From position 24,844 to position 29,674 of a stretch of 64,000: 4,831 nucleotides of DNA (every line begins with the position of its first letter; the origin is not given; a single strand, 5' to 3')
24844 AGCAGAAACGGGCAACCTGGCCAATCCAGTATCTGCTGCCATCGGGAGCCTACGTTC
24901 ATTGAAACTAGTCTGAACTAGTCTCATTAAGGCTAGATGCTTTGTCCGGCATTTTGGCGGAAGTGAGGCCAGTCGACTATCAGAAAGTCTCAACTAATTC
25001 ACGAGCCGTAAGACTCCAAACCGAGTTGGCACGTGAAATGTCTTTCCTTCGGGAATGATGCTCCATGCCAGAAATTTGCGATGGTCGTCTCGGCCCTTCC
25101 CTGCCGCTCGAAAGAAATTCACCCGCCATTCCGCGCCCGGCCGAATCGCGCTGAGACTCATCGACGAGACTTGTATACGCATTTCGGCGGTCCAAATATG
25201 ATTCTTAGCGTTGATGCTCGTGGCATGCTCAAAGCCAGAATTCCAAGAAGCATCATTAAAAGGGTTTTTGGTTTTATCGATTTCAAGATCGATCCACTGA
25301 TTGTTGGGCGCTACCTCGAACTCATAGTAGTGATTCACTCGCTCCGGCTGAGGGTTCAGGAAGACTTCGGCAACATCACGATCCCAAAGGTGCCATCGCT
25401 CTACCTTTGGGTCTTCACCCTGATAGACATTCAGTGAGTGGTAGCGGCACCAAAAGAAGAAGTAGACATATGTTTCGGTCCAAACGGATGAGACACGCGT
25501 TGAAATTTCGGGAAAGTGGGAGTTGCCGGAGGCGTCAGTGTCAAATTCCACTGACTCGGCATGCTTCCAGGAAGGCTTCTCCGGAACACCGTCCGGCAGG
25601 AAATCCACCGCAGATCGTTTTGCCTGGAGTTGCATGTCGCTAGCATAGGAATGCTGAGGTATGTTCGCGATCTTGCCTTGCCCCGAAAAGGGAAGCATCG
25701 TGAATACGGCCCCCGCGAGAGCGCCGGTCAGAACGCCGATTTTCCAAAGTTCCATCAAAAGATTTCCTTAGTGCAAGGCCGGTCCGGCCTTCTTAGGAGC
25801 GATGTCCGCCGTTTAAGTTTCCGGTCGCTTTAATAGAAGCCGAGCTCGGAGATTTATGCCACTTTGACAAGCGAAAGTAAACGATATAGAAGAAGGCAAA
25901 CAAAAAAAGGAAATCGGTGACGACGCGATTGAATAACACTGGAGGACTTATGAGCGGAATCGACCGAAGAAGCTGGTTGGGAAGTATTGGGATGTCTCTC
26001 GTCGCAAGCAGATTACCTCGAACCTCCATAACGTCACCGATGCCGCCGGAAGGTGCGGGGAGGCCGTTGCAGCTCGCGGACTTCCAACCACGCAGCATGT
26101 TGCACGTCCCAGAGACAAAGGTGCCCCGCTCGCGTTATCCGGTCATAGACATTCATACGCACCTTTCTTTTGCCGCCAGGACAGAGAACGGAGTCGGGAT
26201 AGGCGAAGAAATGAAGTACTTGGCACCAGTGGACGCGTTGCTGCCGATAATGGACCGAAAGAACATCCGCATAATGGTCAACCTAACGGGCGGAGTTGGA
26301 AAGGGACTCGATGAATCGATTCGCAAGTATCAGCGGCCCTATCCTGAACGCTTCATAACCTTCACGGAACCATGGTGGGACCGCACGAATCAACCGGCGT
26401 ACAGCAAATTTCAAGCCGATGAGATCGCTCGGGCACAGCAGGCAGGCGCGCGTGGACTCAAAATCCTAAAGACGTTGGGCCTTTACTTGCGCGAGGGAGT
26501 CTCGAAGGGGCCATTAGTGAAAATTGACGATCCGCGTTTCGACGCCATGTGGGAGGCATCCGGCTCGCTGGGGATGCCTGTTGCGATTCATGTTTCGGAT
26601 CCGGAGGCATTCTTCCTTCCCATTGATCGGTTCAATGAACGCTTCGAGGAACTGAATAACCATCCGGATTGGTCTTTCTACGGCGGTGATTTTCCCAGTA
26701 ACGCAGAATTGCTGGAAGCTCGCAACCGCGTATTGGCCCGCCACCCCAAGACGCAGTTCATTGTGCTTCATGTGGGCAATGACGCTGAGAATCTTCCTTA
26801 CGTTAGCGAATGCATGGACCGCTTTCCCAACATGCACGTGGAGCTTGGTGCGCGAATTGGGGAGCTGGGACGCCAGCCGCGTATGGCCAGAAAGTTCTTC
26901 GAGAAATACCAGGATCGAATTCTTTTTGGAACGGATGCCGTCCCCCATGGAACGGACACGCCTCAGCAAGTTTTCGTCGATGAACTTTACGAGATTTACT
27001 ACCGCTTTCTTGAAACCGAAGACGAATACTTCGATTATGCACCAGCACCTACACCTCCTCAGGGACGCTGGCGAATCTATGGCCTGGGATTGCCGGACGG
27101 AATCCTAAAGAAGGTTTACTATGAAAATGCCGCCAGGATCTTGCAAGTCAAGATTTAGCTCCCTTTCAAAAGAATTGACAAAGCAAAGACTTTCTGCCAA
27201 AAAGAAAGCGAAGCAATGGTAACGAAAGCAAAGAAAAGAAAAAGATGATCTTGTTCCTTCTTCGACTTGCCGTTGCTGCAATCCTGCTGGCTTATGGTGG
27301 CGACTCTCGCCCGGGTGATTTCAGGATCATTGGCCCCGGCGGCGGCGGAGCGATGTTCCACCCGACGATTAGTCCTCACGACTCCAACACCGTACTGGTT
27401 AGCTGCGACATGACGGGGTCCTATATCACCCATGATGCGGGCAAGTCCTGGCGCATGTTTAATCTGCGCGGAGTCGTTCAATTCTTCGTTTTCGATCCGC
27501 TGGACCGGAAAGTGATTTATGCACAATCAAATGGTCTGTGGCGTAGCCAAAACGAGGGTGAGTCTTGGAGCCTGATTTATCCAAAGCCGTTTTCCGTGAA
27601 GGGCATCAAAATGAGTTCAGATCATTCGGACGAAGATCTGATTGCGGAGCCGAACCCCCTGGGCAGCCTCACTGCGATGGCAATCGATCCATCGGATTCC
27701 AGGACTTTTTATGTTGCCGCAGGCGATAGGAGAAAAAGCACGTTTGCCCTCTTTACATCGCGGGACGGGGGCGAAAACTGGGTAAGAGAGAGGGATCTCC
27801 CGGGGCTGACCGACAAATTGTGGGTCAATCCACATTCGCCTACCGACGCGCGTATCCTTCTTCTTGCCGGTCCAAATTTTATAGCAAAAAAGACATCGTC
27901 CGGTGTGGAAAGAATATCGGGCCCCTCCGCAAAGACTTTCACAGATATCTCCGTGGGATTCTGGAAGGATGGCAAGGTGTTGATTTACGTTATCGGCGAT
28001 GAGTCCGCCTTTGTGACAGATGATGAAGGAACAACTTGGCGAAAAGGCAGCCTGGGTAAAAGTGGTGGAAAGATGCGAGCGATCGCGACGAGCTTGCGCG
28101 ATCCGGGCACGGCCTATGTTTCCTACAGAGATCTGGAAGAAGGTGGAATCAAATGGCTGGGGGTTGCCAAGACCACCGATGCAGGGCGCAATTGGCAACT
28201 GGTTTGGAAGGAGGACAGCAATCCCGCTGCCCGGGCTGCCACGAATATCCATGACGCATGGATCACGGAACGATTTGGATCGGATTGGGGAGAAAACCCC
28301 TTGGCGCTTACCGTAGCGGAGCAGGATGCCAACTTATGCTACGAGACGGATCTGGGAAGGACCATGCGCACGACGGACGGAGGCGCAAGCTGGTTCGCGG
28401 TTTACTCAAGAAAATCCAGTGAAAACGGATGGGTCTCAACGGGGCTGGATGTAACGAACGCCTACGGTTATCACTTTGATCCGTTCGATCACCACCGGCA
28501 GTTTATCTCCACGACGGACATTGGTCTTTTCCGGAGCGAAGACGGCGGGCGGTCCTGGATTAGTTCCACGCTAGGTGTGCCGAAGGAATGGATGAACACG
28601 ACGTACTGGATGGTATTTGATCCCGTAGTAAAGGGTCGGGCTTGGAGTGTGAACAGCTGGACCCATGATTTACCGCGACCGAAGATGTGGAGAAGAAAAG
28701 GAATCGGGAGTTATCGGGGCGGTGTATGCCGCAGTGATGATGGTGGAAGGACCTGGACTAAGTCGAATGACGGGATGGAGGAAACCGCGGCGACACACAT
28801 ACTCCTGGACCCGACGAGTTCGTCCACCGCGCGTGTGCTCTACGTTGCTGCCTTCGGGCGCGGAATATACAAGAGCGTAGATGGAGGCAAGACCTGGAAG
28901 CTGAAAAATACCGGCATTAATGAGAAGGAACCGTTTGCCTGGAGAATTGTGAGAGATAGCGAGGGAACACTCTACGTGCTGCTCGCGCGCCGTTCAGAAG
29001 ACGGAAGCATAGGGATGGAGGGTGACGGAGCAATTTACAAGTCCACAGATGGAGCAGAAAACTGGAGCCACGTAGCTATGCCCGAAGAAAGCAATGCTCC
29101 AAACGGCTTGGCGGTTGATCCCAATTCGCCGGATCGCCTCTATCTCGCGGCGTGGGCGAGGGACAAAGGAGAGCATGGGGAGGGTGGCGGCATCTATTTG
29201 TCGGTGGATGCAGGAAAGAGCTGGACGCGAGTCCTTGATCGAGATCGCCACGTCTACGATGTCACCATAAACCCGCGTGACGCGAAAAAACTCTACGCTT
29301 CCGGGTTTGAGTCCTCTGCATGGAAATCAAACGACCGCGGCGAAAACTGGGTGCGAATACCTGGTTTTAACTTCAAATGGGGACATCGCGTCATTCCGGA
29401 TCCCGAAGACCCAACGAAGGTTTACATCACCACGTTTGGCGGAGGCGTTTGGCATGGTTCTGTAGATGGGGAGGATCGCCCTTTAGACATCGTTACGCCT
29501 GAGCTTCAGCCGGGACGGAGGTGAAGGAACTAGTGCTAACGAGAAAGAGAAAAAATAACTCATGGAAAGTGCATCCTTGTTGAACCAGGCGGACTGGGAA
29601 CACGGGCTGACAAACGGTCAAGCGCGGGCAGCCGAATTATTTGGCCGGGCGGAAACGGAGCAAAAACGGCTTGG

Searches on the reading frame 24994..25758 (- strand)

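Call 11: search_protein_families(library=pfam, proteins=[window:24994-25758:-], max_evalue=0.00001)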
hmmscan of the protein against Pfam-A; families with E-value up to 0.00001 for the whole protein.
window:24994-25758:- (254 aa): 1 family
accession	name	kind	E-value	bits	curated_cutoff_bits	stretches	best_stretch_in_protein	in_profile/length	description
PF06452.16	CBM9_1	-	2.8e-09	37.6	23.4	1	61-253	6-183/185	Carbohydrate family 9 binding domain-like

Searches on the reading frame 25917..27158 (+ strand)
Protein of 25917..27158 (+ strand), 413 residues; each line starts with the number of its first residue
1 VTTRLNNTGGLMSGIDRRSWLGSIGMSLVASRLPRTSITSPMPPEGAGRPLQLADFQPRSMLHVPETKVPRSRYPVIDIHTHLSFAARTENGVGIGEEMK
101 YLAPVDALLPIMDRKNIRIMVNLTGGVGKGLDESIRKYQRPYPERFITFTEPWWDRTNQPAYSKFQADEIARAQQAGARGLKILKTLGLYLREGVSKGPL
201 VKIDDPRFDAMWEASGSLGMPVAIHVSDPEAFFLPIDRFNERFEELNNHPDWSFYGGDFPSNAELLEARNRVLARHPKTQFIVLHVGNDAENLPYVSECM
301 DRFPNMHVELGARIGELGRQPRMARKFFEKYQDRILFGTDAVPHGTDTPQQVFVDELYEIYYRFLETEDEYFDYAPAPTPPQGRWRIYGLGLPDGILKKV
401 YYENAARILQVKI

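Call 11: search_protein_families(library=pfam, proteins=[window:25917-27158:+], max_evalue=0.00001)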
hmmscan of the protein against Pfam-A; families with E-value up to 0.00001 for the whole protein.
window:25917-27158:+ (413 aa): 1 family
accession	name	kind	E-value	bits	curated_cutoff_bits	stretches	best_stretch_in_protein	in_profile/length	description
PF04909.20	Amidohydro_2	-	6.9e-22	79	26.4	1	129-409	63-287/289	Amidohydrolase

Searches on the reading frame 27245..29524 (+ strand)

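Call 11: search_protein_families(library=pfam, proteins=[window:27245-29524:+], max_evalue=0.00001)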
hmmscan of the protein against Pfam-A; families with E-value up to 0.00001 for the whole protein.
window:27245-29524:+ (759 aa): 3 families
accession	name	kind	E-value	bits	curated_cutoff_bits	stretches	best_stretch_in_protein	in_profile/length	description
PF15902.12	Sortilin-Vps10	-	1.6e-30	106.7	33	2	541-669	3-118/446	Sortilin, neurotensin receptor 3,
PF02012.26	BNR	-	2.1e-15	54.6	27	0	542-553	1-12/12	BNR/Asp-box repeat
PF13088.12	BNR_2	-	6.9e-11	42.5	31.4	0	255-322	140-203/277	BNR repeat-like domain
